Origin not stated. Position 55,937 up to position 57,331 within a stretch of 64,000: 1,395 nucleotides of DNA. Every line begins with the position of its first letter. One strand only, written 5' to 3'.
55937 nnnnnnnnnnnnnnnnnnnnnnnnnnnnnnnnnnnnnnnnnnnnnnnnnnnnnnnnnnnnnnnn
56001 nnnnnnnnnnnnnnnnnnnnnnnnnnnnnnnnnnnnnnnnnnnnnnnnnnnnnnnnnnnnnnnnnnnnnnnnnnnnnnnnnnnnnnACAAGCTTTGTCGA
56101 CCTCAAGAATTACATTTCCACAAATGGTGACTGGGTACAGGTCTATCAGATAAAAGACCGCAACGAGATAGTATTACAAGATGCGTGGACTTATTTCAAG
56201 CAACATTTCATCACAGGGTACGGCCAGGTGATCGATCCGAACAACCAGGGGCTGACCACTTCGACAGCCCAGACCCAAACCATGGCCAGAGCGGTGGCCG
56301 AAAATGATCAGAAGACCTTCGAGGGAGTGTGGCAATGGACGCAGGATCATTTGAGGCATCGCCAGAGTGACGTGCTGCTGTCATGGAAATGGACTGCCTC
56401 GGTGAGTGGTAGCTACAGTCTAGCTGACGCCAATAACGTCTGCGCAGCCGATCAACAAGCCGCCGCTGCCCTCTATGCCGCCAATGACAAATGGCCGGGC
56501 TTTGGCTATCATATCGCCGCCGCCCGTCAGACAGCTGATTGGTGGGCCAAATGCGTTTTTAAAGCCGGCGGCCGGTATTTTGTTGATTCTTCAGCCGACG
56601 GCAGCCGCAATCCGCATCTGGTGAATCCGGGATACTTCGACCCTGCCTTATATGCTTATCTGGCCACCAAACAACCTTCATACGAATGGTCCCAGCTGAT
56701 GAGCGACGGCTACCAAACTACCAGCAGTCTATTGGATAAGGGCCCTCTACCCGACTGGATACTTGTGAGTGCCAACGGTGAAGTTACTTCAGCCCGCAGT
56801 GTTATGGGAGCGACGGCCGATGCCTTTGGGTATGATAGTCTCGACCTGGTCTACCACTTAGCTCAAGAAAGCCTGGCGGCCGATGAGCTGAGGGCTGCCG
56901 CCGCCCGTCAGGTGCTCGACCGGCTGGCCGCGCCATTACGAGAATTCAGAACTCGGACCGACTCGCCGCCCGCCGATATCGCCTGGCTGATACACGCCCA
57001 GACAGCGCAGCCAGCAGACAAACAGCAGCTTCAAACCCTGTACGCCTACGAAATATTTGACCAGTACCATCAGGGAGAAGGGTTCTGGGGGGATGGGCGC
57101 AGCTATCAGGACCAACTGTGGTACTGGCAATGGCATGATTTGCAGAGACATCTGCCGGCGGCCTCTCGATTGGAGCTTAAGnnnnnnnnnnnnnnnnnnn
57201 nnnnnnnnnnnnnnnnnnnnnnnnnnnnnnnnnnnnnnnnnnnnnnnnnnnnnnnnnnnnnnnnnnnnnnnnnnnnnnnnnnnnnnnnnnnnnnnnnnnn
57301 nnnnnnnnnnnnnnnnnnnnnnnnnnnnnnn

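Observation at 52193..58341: Cell-envelope glycan cluster built from fusion proteins: GtrB-GtrA fusion, QxxRW processive GT2, GT-C(PMT-like)-GH8-like fusion, and GH5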

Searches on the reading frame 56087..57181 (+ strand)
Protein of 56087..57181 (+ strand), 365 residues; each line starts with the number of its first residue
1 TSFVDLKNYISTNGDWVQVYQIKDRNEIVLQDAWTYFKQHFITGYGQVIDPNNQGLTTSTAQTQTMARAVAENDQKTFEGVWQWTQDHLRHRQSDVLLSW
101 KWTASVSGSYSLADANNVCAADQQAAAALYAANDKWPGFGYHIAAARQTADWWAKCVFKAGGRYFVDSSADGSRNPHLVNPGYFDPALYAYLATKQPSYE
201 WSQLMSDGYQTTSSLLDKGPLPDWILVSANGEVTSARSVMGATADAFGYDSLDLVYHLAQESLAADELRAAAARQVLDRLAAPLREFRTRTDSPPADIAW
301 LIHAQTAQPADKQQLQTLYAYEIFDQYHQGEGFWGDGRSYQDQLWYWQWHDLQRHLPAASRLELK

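Call 5: search_solved_structures(query=window:56087-57181:+, max_evalue=0.01, show_alignments=3)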
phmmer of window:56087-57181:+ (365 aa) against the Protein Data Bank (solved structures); distinct sequences matched with E-value up to 0.01: 11.
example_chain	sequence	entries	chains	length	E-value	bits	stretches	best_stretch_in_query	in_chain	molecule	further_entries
5czl_A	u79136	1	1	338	6.1e-20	75.1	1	32-238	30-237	Glucanase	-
5gy3_A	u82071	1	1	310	2.8e-18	69.6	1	33-238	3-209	Glucanase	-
5cd2_A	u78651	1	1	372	7.3e-17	65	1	33-225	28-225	Endo-1,4-D-glucanase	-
6vc5_A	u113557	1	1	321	1.3e-15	60.9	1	31-271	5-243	Endoglucanase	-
7f81_A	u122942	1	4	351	2.6e-14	56.5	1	32-228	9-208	Glucanase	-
7f82_A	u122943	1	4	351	2.9e-14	56.4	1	32-228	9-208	Glucanase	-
1wzz_A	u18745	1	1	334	1.4e-13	54.1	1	31-257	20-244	Probable endoglucanase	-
9b87_A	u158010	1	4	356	2.6e-13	53.2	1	32-228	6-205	Endoglucanase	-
3qxf_A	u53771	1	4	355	2.7e-13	53.2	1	32-228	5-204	Endoglucanase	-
3qxq_A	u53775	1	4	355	3.1e-13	53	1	32-228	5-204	Endoglucanase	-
4q2b_A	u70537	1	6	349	9.2e-11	44.9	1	33-255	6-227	Endo-1,4-beta-D-glucanase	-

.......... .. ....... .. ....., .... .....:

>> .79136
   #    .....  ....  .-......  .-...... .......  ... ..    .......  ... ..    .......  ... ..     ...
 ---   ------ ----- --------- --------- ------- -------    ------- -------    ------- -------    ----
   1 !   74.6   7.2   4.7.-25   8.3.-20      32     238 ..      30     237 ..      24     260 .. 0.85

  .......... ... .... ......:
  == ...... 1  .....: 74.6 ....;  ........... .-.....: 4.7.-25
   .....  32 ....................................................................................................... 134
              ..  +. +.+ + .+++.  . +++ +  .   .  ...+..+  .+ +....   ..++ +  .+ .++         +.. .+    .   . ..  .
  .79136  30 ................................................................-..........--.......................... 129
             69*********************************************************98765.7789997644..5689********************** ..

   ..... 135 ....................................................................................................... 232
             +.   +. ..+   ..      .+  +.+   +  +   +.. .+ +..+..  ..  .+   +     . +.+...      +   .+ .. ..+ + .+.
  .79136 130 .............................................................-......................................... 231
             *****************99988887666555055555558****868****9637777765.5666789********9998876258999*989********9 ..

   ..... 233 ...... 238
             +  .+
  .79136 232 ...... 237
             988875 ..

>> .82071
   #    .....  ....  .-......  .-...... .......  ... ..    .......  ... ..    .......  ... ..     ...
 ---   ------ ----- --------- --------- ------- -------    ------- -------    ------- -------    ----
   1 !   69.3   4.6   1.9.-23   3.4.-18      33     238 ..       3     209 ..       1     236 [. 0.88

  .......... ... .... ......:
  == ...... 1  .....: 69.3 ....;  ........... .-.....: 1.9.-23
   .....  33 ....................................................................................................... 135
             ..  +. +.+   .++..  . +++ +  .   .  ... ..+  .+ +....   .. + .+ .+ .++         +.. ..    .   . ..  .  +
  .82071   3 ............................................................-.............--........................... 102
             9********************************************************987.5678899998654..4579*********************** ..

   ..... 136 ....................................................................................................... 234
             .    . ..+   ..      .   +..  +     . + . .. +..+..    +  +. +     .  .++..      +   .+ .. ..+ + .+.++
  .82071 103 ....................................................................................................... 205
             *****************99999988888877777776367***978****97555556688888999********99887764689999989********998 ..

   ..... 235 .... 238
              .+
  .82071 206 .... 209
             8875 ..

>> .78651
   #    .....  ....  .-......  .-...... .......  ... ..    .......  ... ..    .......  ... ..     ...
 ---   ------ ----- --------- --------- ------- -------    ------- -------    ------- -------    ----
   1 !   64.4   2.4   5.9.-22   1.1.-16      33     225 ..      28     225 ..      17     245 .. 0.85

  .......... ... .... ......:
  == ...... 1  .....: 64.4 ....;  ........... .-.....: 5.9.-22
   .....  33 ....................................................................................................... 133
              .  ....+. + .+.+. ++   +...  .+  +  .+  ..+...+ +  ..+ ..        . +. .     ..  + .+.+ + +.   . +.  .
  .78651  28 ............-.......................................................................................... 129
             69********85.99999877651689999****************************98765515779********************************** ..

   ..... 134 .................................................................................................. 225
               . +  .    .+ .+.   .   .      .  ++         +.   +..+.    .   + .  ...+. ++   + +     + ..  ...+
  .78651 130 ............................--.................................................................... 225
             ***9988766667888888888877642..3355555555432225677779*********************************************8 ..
